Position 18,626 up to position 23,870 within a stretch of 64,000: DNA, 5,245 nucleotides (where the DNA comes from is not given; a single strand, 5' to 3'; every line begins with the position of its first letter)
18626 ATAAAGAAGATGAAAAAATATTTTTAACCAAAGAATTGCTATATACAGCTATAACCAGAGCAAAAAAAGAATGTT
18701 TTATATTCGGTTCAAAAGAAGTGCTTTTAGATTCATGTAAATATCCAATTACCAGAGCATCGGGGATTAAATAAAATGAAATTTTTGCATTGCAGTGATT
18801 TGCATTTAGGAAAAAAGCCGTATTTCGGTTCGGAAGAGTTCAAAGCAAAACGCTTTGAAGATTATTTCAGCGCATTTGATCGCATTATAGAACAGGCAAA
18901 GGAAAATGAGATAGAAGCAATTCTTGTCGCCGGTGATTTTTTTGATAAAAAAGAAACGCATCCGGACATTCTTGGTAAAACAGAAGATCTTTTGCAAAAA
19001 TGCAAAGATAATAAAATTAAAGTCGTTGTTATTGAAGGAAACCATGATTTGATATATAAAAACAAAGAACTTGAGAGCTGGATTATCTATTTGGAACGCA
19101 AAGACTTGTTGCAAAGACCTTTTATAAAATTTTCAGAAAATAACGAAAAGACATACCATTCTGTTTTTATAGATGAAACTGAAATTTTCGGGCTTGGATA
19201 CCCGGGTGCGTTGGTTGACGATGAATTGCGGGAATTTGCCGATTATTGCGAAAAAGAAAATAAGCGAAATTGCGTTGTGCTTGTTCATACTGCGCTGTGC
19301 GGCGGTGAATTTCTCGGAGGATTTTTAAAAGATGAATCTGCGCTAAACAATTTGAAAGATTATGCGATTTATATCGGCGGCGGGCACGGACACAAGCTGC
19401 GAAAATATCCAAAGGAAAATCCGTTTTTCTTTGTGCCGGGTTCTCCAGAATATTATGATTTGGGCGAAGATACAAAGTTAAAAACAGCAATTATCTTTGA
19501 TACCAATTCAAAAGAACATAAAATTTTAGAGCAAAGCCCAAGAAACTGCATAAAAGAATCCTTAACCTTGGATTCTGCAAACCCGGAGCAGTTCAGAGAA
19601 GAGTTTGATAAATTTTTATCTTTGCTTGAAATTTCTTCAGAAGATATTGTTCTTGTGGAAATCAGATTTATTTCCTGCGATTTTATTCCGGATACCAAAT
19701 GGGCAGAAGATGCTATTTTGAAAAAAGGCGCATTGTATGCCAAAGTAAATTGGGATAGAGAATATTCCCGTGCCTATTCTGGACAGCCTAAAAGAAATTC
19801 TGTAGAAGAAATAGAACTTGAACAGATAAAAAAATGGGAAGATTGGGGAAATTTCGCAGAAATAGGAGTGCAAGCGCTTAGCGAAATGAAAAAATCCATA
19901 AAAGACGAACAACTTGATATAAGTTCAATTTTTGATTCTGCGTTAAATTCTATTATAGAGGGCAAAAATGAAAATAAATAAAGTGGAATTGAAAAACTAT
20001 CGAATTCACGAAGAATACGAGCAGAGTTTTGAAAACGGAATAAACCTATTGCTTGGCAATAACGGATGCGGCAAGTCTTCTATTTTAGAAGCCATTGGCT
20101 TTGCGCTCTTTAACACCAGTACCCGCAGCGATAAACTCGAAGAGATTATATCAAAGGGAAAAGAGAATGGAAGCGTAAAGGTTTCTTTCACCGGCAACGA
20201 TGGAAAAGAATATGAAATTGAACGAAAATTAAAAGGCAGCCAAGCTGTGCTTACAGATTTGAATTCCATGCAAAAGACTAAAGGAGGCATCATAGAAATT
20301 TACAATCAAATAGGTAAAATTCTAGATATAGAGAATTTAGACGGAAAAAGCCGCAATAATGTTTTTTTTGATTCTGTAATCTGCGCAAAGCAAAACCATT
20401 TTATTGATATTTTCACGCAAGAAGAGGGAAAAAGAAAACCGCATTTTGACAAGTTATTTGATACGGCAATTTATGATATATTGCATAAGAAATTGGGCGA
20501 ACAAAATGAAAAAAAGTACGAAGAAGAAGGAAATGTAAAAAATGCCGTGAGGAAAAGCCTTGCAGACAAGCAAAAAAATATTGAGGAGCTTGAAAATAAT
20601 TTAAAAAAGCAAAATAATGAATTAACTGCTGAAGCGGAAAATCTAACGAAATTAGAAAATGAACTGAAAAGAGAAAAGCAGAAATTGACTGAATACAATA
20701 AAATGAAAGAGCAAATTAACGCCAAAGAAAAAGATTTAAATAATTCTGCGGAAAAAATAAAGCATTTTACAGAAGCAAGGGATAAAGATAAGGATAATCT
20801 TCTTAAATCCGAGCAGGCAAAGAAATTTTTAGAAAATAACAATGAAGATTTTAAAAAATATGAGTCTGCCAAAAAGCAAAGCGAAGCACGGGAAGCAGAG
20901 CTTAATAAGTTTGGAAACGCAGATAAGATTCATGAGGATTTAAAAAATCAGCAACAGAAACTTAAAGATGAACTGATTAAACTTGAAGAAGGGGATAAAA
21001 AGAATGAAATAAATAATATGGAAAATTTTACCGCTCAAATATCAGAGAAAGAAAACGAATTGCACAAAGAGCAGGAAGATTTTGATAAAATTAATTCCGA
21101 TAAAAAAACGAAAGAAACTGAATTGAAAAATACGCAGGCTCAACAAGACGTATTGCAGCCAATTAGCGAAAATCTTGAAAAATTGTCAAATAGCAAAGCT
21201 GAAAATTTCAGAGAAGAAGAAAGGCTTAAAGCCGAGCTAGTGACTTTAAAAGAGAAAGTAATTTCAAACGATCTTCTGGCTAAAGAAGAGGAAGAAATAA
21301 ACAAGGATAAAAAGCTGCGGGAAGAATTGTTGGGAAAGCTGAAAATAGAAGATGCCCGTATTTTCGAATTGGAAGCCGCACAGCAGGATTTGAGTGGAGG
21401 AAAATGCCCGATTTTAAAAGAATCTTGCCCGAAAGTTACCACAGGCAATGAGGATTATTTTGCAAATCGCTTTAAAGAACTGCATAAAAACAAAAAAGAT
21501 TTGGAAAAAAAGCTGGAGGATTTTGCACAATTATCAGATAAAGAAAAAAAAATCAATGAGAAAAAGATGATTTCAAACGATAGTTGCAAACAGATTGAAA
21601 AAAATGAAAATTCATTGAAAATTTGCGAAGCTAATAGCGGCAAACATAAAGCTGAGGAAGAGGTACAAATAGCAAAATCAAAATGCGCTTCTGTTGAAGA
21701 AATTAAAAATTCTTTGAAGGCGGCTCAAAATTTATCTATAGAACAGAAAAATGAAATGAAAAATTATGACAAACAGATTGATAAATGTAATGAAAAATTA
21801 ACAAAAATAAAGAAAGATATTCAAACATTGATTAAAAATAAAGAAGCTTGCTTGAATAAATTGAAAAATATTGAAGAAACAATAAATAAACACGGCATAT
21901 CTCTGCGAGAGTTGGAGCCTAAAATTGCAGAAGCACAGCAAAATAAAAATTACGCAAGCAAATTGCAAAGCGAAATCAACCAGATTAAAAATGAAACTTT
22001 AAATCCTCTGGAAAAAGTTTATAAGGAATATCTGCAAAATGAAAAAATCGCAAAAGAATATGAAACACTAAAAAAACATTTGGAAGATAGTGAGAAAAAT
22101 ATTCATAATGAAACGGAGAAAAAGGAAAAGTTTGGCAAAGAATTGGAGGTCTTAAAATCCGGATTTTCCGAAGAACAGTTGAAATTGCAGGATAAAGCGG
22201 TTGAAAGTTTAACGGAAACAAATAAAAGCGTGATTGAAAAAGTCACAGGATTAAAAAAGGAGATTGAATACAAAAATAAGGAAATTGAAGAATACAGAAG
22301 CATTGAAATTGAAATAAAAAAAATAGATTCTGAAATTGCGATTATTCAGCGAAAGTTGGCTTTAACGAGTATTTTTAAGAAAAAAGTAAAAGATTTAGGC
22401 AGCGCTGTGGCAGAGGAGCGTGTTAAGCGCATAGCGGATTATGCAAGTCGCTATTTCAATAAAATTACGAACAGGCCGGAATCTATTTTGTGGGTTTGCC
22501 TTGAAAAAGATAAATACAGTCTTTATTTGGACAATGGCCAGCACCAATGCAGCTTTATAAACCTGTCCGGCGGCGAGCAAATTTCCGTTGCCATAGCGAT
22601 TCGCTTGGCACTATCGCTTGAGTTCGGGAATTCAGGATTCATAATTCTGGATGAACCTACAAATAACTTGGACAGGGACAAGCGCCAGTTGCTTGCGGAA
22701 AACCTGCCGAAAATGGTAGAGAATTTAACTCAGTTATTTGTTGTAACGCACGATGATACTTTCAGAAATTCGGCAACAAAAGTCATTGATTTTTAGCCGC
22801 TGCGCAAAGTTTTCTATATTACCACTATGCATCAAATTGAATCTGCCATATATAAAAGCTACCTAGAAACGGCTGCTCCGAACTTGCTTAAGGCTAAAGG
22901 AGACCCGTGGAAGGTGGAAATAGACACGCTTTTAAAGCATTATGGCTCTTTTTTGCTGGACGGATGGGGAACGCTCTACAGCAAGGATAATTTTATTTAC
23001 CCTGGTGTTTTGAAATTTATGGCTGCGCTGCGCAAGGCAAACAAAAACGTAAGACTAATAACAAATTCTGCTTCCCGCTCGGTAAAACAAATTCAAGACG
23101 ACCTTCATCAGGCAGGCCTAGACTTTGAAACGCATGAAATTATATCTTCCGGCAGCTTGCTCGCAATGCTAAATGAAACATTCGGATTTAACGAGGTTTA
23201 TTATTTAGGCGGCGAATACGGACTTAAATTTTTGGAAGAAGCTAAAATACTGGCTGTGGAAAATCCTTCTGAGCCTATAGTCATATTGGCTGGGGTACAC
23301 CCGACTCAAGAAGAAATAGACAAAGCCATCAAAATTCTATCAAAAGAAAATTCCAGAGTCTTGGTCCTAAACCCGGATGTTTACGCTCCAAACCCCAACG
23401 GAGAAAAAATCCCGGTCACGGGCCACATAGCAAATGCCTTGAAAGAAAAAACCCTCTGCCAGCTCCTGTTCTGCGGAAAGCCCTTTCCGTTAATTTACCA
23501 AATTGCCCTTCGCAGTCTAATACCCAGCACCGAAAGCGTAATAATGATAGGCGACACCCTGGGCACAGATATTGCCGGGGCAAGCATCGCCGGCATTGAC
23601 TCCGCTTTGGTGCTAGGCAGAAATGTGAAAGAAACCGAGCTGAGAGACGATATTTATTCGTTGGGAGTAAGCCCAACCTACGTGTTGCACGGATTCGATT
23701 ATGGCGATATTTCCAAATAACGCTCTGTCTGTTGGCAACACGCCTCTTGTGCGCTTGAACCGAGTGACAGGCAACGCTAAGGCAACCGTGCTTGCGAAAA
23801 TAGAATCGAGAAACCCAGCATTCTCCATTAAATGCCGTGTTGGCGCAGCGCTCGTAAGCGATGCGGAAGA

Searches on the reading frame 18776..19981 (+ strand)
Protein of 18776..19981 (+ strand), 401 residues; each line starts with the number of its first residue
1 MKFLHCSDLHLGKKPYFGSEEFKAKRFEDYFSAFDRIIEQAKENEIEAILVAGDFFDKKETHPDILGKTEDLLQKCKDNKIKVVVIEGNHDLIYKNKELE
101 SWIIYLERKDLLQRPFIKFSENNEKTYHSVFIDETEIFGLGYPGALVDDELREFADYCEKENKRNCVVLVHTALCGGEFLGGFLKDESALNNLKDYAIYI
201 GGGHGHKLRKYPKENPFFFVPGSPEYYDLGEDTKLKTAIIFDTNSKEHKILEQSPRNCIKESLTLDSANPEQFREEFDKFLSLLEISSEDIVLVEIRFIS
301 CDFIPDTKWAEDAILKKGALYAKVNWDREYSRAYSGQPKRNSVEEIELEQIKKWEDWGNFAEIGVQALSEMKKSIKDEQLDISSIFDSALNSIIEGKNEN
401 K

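Call 82: search_protein_families(library=pfam, proteins=[window:18776-19981:+], max_evalue=0.0001)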
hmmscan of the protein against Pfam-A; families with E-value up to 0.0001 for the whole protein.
window:18776-19981:+ (401 aa): 2 families
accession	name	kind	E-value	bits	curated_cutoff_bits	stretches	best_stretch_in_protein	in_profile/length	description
PF00149.33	Metallophos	-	9.9e-14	52.6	21.5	1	1-175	1-159/191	Calcineurin-like phosphoesterase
PF12850.12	Metallophos_2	-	6.1e-09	36.5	27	1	1-244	1-152/154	Calcineurin-like phosphoesterase superfamily domain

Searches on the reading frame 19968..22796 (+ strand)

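Call 82: search_protein_families(library=pfam, proteins=[window:19968-22796:+], max_evalue=0.0001)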
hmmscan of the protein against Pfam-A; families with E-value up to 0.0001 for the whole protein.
window:19968-22796:+ (942 aa): 4 families
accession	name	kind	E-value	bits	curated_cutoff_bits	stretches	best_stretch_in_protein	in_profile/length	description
PF13476.12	AAA_23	-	6e-17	63.4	27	1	5-257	1-200/201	AAA domain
PF02463.25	SMC_N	-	6e-12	45.9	40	1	3-113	2-128/220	RecF/RecN/SMC N terminal domain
PF13175.12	AAA_15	-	7.2e-10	39.5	32.1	1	1-272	1-209/374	AAA ATPase domain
PF13304.12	AAA_21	-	1.9e-06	28.6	27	0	696-931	89-301/304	AAA domain, putative AbiEii toxin, Type IV TA system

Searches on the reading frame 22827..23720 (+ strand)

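Call 82: search_protein_families(library=pfam, proteins=[window:22827-23720:+], max_evalue=0.0001)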
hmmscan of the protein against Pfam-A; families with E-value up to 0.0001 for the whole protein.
window:22827-23720:+ (297 aa): 4 families
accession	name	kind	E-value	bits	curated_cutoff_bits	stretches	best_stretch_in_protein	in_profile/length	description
PF13344.12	Hydrolase_6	-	1.5e-16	60.7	27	1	42-139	1-98/101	Haloacid dehalogenase-like hydrolase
PF13242.12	Hydrolase_like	-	1.4e-13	51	22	1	216-288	2-70/75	HAD-hyrolase-like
PF00702.32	Hydrolase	-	7.2e-10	40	26.4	1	137-256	76-191/191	haloacid dehalogenase-like hydrolase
PF13419.12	HAD_2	-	1.5e-06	28.9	23.8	0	217-262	134-178/178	Haloacid dehalogenase-like hydrolase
